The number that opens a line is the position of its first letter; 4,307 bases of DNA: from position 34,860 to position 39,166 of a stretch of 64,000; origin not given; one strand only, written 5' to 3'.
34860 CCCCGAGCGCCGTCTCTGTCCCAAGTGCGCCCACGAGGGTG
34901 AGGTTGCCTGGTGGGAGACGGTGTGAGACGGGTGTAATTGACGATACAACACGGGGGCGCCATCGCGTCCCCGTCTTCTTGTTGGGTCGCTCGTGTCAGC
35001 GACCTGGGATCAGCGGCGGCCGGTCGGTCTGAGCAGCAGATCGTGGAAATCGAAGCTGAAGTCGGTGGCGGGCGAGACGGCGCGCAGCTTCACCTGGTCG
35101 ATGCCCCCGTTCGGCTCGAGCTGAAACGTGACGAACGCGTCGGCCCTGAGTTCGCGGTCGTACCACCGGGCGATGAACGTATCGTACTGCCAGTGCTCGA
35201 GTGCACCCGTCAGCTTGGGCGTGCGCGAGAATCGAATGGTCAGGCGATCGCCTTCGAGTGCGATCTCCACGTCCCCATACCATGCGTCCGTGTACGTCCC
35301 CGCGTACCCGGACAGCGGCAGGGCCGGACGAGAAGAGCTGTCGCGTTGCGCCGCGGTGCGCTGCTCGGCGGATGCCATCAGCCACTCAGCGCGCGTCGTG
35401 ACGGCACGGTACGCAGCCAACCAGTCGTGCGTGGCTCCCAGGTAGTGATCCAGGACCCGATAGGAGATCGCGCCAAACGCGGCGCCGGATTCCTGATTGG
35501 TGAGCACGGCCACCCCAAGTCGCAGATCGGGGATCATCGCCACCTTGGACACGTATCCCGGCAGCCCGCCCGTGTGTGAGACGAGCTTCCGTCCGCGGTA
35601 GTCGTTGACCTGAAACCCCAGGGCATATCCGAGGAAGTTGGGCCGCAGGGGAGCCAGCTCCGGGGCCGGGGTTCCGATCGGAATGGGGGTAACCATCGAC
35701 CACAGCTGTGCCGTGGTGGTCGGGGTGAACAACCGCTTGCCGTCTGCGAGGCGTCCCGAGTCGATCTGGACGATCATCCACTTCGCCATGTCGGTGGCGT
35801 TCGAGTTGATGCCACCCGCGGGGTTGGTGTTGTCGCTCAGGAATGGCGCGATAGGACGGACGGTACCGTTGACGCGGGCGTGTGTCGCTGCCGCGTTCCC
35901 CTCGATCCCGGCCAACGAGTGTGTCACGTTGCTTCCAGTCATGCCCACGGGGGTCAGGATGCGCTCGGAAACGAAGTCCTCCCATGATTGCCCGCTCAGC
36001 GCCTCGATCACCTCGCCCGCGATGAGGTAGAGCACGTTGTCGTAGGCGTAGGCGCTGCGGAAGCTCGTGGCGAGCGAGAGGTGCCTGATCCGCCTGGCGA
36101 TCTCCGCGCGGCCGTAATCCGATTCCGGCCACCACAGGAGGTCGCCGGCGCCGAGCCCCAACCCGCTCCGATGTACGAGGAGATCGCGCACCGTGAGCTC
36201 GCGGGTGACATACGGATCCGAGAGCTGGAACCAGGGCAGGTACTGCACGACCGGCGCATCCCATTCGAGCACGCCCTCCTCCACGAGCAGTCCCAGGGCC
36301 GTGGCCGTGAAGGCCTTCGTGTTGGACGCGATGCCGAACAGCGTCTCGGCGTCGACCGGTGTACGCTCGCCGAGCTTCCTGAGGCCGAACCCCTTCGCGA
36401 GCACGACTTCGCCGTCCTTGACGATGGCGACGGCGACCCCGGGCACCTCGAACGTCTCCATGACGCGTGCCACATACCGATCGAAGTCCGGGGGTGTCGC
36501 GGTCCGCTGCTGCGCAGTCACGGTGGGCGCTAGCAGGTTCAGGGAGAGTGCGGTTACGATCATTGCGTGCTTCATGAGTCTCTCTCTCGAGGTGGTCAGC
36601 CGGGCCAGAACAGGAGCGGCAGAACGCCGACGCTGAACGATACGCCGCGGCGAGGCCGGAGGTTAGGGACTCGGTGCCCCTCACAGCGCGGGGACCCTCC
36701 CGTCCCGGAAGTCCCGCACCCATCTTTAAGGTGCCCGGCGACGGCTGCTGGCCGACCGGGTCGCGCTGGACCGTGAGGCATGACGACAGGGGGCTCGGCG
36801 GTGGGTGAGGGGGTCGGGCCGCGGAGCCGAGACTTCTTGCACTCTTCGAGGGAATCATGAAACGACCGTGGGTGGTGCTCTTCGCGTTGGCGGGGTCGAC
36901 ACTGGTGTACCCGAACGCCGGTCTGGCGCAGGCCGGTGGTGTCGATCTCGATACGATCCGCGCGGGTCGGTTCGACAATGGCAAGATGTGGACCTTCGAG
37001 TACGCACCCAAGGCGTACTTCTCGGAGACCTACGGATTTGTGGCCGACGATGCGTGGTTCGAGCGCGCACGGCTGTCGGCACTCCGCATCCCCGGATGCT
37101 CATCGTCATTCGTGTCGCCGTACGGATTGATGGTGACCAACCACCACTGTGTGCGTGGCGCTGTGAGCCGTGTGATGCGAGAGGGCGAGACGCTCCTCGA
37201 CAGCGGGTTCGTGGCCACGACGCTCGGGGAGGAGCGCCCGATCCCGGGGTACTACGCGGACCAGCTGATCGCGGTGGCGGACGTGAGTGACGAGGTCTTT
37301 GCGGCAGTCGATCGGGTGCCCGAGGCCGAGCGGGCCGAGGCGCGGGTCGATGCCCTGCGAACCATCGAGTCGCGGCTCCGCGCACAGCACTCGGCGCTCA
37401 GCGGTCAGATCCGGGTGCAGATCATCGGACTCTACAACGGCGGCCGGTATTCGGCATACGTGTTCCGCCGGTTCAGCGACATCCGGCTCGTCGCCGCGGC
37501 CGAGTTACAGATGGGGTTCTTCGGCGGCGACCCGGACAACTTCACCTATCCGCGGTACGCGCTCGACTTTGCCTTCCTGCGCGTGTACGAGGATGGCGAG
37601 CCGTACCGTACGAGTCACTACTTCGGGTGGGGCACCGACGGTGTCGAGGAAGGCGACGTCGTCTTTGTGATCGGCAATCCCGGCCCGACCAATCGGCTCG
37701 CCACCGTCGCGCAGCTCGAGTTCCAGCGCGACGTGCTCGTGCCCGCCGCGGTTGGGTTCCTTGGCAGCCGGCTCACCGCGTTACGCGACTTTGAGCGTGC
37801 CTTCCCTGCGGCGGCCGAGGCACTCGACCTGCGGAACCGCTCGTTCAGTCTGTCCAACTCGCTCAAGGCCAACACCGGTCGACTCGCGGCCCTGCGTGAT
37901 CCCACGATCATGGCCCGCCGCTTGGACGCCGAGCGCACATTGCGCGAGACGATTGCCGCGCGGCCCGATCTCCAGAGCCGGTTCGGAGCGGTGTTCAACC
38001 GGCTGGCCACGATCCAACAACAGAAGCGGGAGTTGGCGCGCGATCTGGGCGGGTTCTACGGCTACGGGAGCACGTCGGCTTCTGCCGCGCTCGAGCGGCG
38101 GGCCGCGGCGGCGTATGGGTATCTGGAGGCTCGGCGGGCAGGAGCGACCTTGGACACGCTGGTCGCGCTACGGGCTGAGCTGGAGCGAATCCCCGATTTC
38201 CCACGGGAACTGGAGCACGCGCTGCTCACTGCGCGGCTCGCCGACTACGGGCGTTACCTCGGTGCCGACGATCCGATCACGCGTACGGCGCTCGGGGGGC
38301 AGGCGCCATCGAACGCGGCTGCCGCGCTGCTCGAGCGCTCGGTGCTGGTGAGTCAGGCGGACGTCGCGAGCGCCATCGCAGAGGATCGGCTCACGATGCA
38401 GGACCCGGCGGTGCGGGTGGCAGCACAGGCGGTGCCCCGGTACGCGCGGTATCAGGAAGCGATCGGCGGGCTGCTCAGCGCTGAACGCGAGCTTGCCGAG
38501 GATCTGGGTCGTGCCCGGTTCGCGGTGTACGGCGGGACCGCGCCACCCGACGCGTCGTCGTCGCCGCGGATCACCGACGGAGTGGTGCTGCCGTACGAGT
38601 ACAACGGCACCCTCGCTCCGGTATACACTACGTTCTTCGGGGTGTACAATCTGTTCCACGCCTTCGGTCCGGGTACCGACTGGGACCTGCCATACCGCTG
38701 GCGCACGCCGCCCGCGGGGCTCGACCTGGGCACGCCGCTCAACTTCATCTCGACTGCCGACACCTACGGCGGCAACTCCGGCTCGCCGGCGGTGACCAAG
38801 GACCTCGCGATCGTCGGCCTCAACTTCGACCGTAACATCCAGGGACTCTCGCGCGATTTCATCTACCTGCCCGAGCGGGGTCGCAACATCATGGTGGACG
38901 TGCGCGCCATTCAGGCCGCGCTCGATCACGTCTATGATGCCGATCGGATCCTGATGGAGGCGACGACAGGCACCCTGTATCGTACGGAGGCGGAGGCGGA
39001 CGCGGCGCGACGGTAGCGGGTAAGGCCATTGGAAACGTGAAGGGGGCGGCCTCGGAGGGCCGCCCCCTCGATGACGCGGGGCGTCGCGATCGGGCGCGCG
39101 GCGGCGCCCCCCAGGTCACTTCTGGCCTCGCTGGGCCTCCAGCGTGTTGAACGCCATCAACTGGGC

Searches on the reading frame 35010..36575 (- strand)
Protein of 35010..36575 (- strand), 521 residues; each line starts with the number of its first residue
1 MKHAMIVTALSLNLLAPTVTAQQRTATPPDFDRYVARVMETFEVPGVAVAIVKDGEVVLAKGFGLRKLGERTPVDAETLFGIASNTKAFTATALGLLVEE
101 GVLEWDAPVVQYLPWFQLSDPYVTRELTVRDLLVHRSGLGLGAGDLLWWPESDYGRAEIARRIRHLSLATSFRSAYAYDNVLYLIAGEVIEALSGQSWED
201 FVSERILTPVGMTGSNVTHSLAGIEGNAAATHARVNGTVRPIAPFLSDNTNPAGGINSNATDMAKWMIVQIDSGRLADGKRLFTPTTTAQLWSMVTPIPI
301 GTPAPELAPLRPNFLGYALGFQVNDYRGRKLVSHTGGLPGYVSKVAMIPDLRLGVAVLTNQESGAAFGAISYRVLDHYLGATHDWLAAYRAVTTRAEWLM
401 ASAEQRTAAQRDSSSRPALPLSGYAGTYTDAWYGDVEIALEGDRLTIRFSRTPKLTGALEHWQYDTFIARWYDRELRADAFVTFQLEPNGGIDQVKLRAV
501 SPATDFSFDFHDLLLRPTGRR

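Call 51: search_protein_families(library=pfam, proteins=[window:35010-36575:-], max_evalue=0.00001)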
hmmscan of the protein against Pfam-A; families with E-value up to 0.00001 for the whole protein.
window:35010-36575:- (521 aa): 2 families
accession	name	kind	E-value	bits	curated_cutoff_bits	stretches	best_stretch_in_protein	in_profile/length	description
PF00144.29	Beta-lactamase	-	2.6e-74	250.8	27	1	31-368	1-317/329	Beta-lactamase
PF11954.13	DUF3471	-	4.4e-29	101.3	29.3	1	411-514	2-100/103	Domain of unknown function (DUF3471)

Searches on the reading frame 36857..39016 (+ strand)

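Call 51: search_protein_families(library=pfam, proteins=[window:36857-39016:+], max_evalue=0.00001)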
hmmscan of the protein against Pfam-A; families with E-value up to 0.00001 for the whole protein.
window:36857-39016:+ (719 aa): 2 families
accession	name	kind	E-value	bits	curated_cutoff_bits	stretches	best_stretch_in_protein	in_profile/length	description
PF10459.15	Peptidase_S46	-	5.3e-154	515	22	1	40-701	2-695/698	Peptidase S46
PF13365.12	Trypsin_2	-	1.8e-08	35.7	27.6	0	82-114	2-28/144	Trypsin-like peptidase domain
